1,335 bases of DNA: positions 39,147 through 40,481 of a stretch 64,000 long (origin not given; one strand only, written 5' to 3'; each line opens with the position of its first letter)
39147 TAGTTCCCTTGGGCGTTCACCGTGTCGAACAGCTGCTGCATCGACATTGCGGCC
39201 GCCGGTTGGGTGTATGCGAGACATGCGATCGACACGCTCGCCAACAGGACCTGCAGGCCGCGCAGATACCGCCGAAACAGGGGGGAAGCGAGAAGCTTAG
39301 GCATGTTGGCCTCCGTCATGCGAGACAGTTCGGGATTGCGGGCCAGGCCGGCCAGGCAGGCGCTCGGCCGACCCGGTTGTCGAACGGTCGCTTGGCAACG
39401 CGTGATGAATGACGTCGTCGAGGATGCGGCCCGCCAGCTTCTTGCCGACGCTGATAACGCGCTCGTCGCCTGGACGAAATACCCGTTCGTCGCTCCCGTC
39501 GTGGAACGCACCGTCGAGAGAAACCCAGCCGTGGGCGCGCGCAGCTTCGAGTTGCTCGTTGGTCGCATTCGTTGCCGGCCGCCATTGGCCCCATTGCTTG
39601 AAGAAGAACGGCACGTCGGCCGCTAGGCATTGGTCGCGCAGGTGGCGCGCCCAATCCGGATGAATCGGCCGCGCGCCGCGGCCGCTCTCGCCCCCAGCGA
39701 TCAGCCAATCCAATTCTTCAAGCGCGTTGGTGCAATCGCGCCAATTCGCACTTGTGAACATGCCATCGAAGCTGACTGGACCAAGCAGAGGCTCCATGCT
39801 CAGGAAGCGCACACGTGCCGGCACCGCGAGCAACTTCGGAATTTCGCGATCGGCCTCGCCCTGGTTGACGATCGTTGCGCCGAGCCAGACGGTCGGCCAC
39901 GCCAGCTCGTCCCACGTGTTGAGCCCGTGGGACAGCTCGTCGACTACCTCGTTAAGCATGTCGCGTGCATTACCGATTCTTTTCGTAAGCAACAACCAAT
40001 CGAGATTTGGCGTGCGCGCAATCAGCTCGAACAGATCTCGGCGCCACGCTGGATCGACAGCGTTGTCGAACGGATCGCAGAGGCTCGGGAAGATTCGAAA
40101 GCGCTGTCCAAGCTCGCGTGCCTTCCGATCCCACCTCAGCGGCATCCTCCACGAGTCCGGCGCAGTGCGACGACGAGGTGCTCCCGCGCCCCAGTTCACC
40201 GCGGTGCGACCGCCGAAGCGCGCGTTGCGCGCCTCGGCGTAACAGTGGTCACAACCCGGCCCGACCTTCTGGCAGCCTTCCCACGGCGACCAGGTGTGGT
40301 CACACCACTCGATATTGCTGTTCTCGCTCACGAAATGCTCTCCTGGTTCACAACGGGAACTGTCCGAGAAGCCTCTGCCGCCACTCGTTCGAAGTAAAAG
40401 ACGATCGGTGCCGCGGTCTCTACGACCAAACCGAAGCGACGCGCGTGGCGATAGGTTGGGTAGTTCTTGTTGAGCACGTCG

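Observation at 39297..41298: Three-gene translationally coupled cassette (unknown protein, HNH endonuclease, three-Cys DUF5131/Gp37-Gp68 protein) inserted between traF and traH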

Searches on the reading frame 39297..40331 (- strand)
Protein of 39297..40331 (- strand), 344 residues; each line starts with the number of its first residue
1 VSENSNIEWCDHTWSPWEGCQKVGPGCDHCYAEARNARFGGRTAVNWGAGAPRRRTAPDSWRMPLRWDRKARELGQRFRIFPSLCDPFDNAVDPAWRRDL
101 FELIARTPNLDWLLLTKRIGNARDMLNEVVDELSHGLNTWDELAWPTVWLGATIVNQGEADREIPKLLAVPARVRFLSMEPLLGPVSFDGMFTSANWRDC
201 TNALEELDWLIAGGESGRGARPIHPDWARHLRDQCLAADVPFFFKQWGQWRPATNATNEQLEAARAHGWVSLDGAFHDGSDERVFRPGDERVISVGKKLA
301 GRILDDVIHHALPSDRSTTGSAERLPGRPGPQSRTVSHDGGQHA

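Call 4: search_protein_families(library=pfam, proteins=[window:39297-40331:-], max_evalue=0.01)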
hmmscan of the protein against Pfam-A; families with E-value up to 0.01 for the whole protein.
window:39297-40331:- (344 aa): 1 family
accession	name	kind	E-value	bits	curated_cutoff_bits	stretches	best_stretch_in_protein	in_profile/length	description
PF07505.17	DUF5131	-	2.3e-81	273.3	28.9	1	4-313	1-243/243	Protein of unknown function (DUF5131)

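Call 5: search_protein_families(library=ncbifam, proteins=[window:39297-40331:-], max_evalue=0.01)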
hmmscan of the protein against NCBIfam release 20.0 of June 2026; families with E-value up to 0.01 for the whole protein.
window:39297-40331:- (344 aa): 1 family
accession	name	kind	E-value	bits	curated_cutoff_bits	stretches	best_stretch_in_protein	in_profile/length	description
TIGR04471.1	rSAM_mob_pairA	equivalog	1.2e-06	28.1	355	1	93-246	71-196/220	radical SAM mobile pair protein A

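Call 6: search_protein_families(library=padloc, proteins=[window:39297-40331:-], max_evalue=0.01)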
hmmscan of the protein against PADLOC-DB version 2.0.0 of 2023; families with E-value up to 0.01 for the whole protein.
window:39297-40331:- (344 aa): 2 families
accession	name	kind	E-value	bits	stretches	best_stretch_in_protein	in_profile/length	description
PDLC04639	PDC-M41B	-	7.4e-47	157.7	1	2-254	2-219/241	-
PDLC04569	PDC-M30B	-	1.2e-45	153.9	1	4-254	3-215/241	-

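Call 7: search_protein_families(library=phrogs, proteins=[window:39297-40331:-], max_evalue=0.01)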
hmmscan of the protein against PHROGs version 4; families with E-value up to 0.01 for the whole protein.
window:39297-40331:- (344 aa): 1 family
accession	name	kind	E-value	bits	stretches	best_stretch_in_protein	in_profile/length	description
phrog_2045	-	unknown function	1.5e-98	330.9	1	1-318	1-289/299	-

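Call 19: search_dna_similar(query=window:39297-40331:-, collection=plasmids, mode=protein, max_rows=60)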
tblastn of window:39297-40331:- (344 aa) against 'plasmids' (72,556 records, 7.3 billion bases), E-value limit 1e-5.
Records with a match: 407; places in all: 427; records where one place covers at least 80% of the query: 178.
Best place of each record, by identity: 95-99% 1; 80-90% 2; 60-80% 4; <60% 400.
By first word of the organism name: Burkholderia 93; Pseudomonas 52; Streptomyces 50; Cupriavidus 22; Paraburkholderia 12; Nostoc 12; Rhizobium 11; Acaryochloris 10; Nocardia 9; Agrobacterium 6; and 75 more.
By predicted mobility (MOB-suite, as given by PLSDB): non-mobilizable 199; conjugative 163; mobilizable 45.
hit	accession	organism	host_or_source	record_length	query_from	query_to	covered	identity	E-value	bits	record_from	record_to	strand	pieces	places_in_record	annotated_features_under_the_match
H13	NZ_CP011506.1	Burkholderia pyrrocinia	Microbe,soil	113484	1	344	100%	97.1%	0e+0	683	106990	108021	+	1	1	phage Gp37/Gp68 family protein | conjugal transfer protein TraH | HNH endonuclease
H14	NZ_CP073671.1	Burkholderia cenocepacia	Homo sapiens,blood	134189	1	344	100%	85.8%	0e+0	601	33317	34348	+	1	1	phage Gp37/Gp68 family protein | conjugal transfer protein TraH | HNH endonuclease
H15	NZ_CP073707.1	Burkholderia cenocepacia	Homo sapiens,blood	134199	1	344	100%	85.8%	0e+0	601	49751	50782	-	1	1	phage Gp37/Gp68 family protein | conjugal transfer protein TraH | HNH endonuclease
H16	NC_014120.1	Paraburkholderia atlantica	-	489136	1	314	91%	60.3%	9e-111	361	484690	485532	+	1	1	phage Gp37/Gp68 family protein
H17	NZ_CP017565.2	Paraburkholderia sprentiae WSM5005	Lebeckia ambigua,root nodule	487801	1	313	91%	60.5%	1e-108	355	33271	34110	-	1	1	phage Gp37/Gp68 family protein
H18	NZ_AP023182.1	Paraburkholderia sp. PGU19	Physopelta gutta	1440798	1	342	98%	52.4%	1e-79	322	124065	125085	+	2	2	record has no annotation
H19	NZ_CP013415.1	Burkholderia ubonensis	soil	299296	1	344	100%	49.2%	3e-105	345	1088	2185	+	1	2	phage Gp37/Gp68 family protein | conjugal transfer protein TraH | hypothetical protein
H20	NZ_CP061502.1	Roseicitreum antarcticum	Intertidal sediment,Sandy intertidal ...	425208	1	313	91%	53.6%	4e-90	301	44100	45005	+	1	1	phage Gp37/Gp68 family protein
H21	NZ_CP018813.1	Paraburkholderia sp. SOS3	tomato rhizosphere,single cell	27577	11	314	88%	54.6%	6e-87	292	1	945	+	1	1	none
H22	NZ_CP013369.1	Burkholderia ubonensis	soil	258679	1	344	100%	47.9%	5e-102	336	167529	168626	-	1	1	phage Gp37/Gp68 family protein | conjugal transfer protein TraH | hypothetical protein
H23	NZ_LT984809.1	Cupriavidus taiwanensis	-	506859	1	324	94%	50.3%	1e-85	288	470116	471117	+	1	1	phage Gp37/Gp68 family protein | hypothetical protein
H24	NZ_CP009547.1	Burkholderia sp. 2002721687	water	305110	1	313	91%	50.6%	3e-100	331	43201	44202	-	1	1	DUF5131 family protein | hypothetical protein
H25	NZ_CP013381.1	Burkholderia humptydooensis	water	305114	1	313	91%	50.6%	3e-100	331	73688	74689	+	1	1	DUF5131 family protein | hypothetical protein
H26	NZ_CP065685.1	Burkholderia humptydooensis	-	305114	1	313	91%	50.6%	3e-100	331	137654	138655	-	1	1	DUF5131 family protein | hypothetical protein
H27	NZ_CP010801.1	Ralstonia mannitolilytica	Homo sapiens,bone marrow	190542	1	317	92%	49.6%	7e-93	310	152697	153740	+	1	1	phage Gp37/Gp68 family protein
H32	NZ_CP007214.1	Burkholderia plantarii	-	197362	1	318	92%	48.6%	2e-78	268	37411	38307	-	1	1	phage Gp37/Gp68 family protein | DNA cytosine methyltransferase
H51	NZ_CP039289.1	Cupriavidus necator H16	single cell,sludge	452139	1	313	91%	48.0%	3e-83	282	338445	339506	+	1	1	phage Gp37/Gp68 family protein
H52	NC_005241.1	Cupriavidus necator H16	-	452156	1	313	91%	48.0%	3e-83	282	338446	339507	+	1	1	phage Gp37/Gp68 family protein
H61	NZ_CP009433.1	Burkholderia glumae LMG 2196 = ATCC 33617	Oryza sativa, grain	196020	1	317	92%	47.4%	3e-75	259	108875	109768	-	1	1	phage Gp37/Gp68 family protein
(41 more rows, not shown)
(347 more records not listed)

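Call 20: search_dna_similar(query=window:39297-40331:-, collection=phages, mode=protein, max_rows=40)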
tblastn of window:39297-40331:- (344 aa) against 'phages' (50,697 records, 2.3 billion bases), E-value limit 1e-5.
Records with a match: 167; places in all: 169; records where one place covers at least 80% of the query: 118.
Best place of each record, by identity: <60% 167.
By first word of the organism name: Mycobacterium 51; Gordonia 49; Burkholderia 15; Xanthomonas 5; Rhizobium 5; Microcystis 5; Synechococcus 4; Bacteriophage 4; Natrialba 4; Tetraselmis 3; and 15 more.
By host as written in the record: Gordonia terrae 3612 43; Mycobacterium smegmatis mc2 155 16; - 10; Mycobacterium smegmatis mc#155 10; Burkholderia sp. 6; Mycobacterium smegmatis mc2155 5; Gordonia terrae CAG3 5; Mycobacteruim smegmatis mc2 155 4; and 50 more.
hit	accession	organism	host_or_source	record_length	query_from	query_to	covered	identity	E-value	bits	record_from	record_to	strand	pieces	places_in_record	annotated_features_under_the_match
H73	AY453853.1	Burkholderia phage phi1026b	Burkholderia pseudomallei 1026b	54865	1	316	92%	57.4%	7e-102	334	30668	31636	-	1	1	gp38 | gp39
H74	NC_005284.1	Burkholderia phage phi1026b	Burkholderia pseudomallei 1026b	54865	1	316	92%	57.4%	7e-102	334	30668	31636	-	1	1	Gp37/Gp68 family protein | gp39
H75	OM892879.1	Burkholderia phage PhiBP82.1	Burkholderia pseudomallei BP82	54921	1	316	92%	57.4%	7e-102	334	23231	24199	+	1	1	hypothetical protein (x2)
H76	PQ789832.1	Burkholderia phage vB_E438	Burkholderia sp.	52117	1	313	91%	57.5%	2e-103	338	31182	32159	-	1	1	hypothetical protein (x2)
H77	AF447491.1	Burkholderia phage phiE125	-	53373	1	313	91%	57.5%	2e-103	338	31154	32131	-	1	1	37: gp37 | 38: gp38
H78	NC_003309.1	Burkholderia phage phiE125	Burkholderia thailandensis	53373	1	313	91%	57.5%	2e-103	338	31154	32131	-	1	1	Gp37/Gp68 family protein | hypothetical protein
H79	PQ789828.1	Burkholderia phage vB_E174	Burkholderia sp.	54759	1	313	91%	57.5%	2e-103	338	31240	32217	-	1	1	hypothetical protein (x2)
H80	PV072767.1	Burkholderia phage vB_E173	Burkholderia sp.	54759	1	313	91%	57.5%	2e-103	338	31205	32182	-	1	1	hypothetical protein (x2)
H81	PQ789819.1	Burkholderia phage vB_E192a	Burkholderia sp.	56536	1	316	92%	54.2%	4e-95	314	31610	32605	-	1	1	hypothetical protein (x3)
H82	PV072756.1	Burkholderia phage vB_PL1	Burkholderia sp.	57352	1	316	92%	54.2%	4e-95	314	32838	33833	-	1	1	hypothetical protein (x3)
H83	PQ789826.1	Burkholderia phage vB_RY3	Burkholderia sp.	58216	1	313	91%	54.1%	1e-90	301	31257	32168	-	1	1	hypothetical protein (x2)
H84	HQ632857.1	Tetraselmis viridis virus S20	Tetraselmis viridis Rouch (Chlorophyta)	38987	1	313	91%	54.1%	1e-93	310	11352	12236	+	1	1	Gp37Gp68 family protein | hypothetical protein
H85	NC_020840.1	Tetraselmis viridis virus S20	Tetraselmis viridis Rouch (Chlorophyta)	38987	1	313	91%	54.1%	1e-93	310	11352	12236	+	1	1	Gp37Gp68 family protein | hypothetical protein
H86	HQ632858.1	Tetraselmis viridis virus SI1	Tetraselmis viridis Rouch (Chlorophyta)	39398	1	313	91%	54.1%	1e-93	310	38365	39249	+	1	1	Gp37Gp68 family protein | hypothetical protein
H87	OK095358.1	Burkholderia phage phiBt-TXDOH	Burkholderia pseudomallei BP82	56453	1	316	92%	53.3%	2e-94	312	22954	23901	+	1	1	hypothetical protein (x3)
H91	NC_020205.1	Xanthomonas citri phage CP2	Xanthomonas citri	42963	1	313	91%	48.4%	1e-75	258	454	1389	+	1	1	hypothetical protein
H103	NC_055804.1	Gordonia phage Bakery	Gordonia terrae 3612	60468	1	319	93%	39.5%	6e-53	193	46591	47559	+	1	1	64: hypothetical protein | 63: DNA methyltransferase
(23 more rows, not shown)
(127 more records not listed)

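Call 21: get_annotated_region(hit=H78, flank=5000)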
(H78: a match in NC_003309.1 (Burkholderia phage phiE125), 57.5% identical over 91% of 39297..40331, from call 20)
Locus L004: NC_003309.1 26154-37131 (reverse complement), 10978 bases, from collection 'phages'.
description: Burkholderia phage phiE125, complete genome.
organism: Burkholderia phage phiE125 (NCBI taxid 2883940)
taxonomy: Viruses; Duplodnaviria; Heunggongvirae; Uroviricota; Caudoviricetes; Stanholtvirus; Stanholtvirus E125
host: Burkholderia thailandensis; source: -; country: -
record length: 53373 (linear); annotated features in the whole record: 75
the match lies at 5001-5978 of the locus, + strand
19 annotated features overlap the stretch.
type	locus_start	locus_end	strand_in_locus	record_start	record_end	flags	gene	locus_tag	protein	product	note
CDS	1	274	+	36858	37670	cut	-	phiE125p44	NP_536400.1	lipoprotein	gp43; similar to Yersinia pestis YPMT1.49c, NC_003134; Salmonella enterica HCM2.0006c, AL513384; Caulobacter crescentus ...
CDS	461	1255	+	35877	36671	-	-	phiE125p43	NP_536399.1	hypothetical protein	gp42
CDS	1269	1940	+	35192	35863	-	-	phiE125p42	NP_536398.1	hypothetical protein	gp41; similar to CP-933O Z2097, AE005346; CP-933U Z3120, AE005422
CDS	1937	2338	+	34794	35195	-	-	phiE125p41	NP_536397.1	hypothetical protein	gp40; similar to Phage Mx8 p77, AF396866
misc_feature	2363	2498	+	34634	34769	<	-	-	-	-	interrupted by insertion sequence ISBt3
repeat_region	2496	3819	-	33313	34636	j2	-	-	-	-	target site duplication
CDS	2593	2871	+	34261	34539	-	tnpA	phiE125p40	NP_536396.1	transposase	TnpA; similar to IS401 transposase subunit, L09108; IS868 Orf1, X55075; IS629 OrfA, AP002554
CDS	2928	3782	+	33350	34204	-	tnpB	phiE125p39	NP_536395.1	transposase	TnpB; Orf B of a putative transposase encoded by IS3-family insertion sequences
misc_feature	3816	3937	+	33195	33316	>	-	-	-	-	interrupted by insertion sequence ISBt3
CDS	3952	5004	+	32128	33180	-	-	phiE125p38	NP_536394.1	hypothetical protein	gp38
CDS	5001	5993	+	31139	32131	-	-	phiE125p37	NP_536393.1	Gp37/Gp68 family protein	gp37; similar to Mycobacterium tuberculosis Rv2734, NP_217250; Nostoc punctiforme hypothetical protein, AAK68643; ...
CDS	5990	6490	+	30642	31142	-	-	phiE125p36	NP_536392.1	hypothetical protein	gp36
CDS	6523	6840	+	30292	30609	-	-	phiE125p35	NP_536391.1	hypothetical protein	gp35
CDS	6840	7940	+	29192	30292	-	-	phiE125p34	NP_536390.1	integrase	gp34; similar to Prophage XfP2 XF2530, AE004060; CP-933M Z1323, NP_286846; Xylella fastidiosa XF1642, AE003991; CP-933U ...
misc_feature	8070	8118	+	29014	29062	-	-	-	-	-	attP, bacteriophage phiE125 attachment site, putative 3' end of Burkholderia mallei tRNA for proline (UGG).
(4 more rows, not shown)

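Call 22: get_annotated_region(hit=H61, flank=6000)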
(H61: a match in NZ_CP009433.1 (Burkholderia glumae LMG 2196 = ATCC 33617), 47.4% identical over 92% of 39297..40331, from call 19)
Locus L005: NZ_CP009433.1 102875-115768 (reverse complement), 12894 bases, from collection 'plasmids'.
description: Burkholderia glumae LMG 2196 = ATCC 33617 plasmid pBIN_1, complete sequence
organism: Burkholderia glumae LMG 2196 = ATCC 33617 (NCBI taxid 1176492)
taxonomy: Bacteria; Pseudomonadota; Betaproteobacteria; Burkholderiales; Burkholderiaceae; Burkholderia; Burkholderia glumae; Burkholderia glumae LMG 2196 = ATCC 33617
host: -; source: Oryza sativa, grain; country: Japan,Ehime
typing (MOB-suite, as given by PLSDB): conjugative; replicon rep_cluster_382; relaxase MOBF; mating-pair formation MPF_F
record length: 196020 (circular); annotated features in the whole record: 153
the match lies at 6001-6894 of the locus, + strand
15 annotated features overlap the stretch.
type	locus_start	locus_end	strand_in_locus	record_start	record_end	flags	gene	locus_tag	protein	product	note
CDS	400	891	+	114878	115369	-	-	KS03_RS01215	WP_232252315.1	lytic transglycosylase domain-containing protein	-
CDS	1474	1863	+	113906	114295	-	-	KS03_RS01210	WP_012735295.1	hypothetical protein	-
CDS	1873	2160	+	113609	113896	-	traL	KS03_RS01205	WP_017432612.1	type IV conjugative transfer system protein TraL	-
CDS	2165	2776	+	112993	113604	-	-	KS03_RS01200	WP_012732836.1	type IV conjugative transfer system protein TraE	-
CDS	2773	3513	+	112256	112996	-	-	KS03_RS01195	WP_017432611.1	type-F conjugative transfer system secretin TraK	-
CDS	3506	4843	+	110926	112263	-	-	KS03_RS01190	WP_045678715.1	TrbI/VirB10 family protein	-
CDS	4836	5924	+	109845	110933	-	-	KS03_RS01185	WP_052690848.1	hypothetical protein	-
CDS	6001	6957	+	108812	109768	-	-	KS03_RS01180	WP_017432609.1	phage Gp37/Gp68 family protein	-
CDS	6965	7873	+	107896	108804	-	-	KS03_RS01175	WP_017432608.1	DsbC family protein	-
CDS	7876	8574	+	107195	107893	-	traV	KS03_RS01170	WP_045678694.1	type IV conjugative transfer system lipoprotein TraV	-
CDS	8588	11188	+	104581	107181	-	traC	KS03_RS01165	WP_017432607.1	type IV secretion system protein TraC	-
CDS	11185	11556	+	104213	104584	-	-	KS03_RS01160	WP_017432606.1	TrbI F-type domain-containing protein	-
CDS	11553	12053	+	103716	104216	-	-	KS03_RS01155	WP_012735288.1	S26 family signal peptidase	GO:0006465 - signal peptide processing [Evidence IEA]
CDS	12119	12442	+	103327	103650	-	-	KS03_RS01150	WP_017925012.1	hypothetical protein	-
CDS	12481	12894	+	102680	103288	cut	traW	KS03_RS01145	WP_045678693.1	type-F conjugative transfer system protein TraW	-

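Call 23: get_annotated_region(hit=H52, flank=6000)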
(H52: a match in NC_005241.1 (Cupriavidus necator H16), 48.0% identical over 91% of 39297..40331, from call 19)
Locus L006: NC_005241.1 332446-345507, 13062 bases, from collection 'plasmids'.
description: Cupriavidus necator H16 megaplasmid pHG1, complete sequence
organism: Cupriavidus necator H16 (NCBI taxid 381666)
taxonomy: Bacteria; Pseudomonadota; Betaproteobacteria; Burkholderiales; Burkholderiaceae; Cupriavidus; Cupriavidus necator; Cupriavidus necator H16
host: -; source: -; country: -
typing (MOB-suite, as given by PLSDB): conjugative; replicon rep_cluster_120; relaxase MOBH,MOBP; mating-pair formation MPF_T
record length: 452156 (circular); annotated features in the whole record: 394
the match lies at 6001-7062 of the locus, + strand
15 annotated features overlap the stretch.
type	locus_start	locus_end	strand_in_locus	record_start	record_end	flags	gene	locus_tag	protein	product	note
CDS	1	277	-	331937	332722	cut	-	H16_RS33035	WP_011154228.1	hypothetical protein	-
CDS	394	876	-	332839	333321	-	-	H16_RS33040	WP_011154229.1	hypothetical protein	-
CDS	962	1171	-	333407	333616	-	-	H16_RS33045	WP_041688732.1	hypothetical protein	-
CDS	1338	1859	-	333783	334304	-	-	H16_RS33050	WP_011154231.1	hypothetical protein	-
CDS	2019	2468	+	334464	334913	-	-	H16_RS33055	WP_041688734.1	hypothetical protein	-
CDS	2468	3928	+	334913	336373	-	-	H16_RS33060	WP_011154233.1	3'-5' exonuclease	-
CDS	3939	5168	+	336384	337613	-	-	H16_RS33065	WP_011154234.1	DUF1173 family protein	-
CDS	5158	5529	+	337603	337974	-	-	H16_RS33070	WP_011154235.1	hypothetical protein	-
CDS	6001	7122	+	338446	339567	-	-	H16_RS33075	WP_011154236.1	phage Gp37/Gp68 family protein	-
CDS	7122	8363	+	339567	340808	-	-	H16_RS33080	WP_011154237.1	site-specific DNA-methyltransferase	GO:0009307 - DNA restriction-modification system [Evidence IEA]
CDS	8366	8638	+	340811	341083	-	-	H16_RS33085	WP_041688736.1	hypothetical protein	-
CDS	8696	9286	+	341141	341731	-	-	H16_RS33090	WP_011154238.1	Lar family restriction alleviation protein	-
CDS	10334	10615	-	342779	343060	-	-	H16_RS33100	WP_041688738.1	HU family DNA-binding protein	GO:0030261 - chromosome condensation [Evidence IEA]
CDS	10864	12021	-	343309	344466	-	-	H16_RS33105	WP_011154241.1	integrase domain-containing protein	-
CDS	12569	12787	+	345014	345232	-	-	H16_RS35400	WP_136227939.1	hypothetical protein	-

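Call 24: get_annotated_region(hit=H16, flank=6000)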
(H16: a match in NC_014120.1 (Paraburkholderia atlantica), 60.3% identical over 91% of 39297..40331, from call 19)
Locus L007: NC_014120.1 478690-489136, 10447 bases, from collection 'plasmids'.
description: Paraburkholderia atlantica plasmid pBC201, complete sequence
organism: Paraburkholderia atlantica (NCBI taxid 2654982)
taxonomy: Bacteria; Pseudomonadota; Betaproteobacteria; Burkholderiales; Burkholderiaceae; Paraburkholderia; Paraburkholderia atlantica
host: -; source: -; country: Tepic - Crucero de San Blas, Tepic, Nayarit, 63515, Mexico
typing (MOB-suite, as given by PLSDB): conjugative; relaxase MOBP,MOBP; mating-pair formation MPF_T
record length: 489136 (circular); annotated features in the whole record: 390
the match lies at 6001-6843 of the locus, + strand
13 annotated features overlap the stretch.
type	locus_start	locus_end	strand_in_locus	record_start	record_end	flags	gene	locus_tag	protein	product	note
CDS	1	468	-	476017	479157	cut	-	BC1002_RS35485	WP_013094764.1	SNF2-related protein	-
CDS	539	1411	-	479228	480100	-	-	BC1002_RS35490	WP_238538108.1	hypothetical protein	-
CDS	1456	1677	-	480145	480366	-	-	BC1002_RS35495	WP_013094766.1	hypothetical protein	-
CDS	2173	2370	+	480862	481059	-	-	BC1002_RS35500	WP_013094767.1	hypothetical protein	-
CDS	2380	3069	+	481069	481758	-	-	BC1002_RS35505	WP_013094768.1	hypothetical protein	-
CDS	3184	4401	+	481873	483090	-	-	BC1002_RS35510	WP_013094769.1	DUF1173 family protein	-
CDS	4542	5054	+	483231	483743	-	-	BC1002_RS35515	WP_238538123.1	phospholipase D family protein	-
CDS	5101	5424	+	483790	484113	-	-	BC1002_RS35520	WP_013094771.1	hypothetical protein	-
CDS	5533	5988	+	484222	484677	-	-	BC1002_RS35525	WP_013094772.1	hypothetical protein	-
CDS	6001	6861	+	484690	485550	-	-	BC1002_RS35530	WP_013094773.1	phage Gp37/Gp68 family protein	-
CDS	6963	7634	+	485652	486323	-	-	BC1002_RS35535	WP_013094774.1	Lar family restriction alleviation protein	-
CDS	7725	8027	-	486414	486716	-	-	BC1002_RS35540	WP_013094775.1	hypothetical protein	-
CDS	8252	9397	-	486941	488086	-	-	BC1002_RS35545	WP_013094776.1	phage integrase N-terminal domain-containing protein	-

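Call 25: search_solved_structures(query=window:39297-40331:-, max_evalue=1, show_alignments=2)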
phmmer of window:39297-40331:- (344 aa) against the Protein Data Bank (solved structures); distinct sequences matched with E-value up to 1: 2.
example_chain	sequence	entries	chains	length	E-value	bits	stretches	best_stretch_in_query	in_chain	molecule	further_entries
4l9y_A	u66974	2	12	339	0.39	13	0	261-296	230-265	Malyl-CoA lyase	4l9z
5lsr_A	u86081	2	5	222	0.73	12.1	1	258-323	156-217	CcmP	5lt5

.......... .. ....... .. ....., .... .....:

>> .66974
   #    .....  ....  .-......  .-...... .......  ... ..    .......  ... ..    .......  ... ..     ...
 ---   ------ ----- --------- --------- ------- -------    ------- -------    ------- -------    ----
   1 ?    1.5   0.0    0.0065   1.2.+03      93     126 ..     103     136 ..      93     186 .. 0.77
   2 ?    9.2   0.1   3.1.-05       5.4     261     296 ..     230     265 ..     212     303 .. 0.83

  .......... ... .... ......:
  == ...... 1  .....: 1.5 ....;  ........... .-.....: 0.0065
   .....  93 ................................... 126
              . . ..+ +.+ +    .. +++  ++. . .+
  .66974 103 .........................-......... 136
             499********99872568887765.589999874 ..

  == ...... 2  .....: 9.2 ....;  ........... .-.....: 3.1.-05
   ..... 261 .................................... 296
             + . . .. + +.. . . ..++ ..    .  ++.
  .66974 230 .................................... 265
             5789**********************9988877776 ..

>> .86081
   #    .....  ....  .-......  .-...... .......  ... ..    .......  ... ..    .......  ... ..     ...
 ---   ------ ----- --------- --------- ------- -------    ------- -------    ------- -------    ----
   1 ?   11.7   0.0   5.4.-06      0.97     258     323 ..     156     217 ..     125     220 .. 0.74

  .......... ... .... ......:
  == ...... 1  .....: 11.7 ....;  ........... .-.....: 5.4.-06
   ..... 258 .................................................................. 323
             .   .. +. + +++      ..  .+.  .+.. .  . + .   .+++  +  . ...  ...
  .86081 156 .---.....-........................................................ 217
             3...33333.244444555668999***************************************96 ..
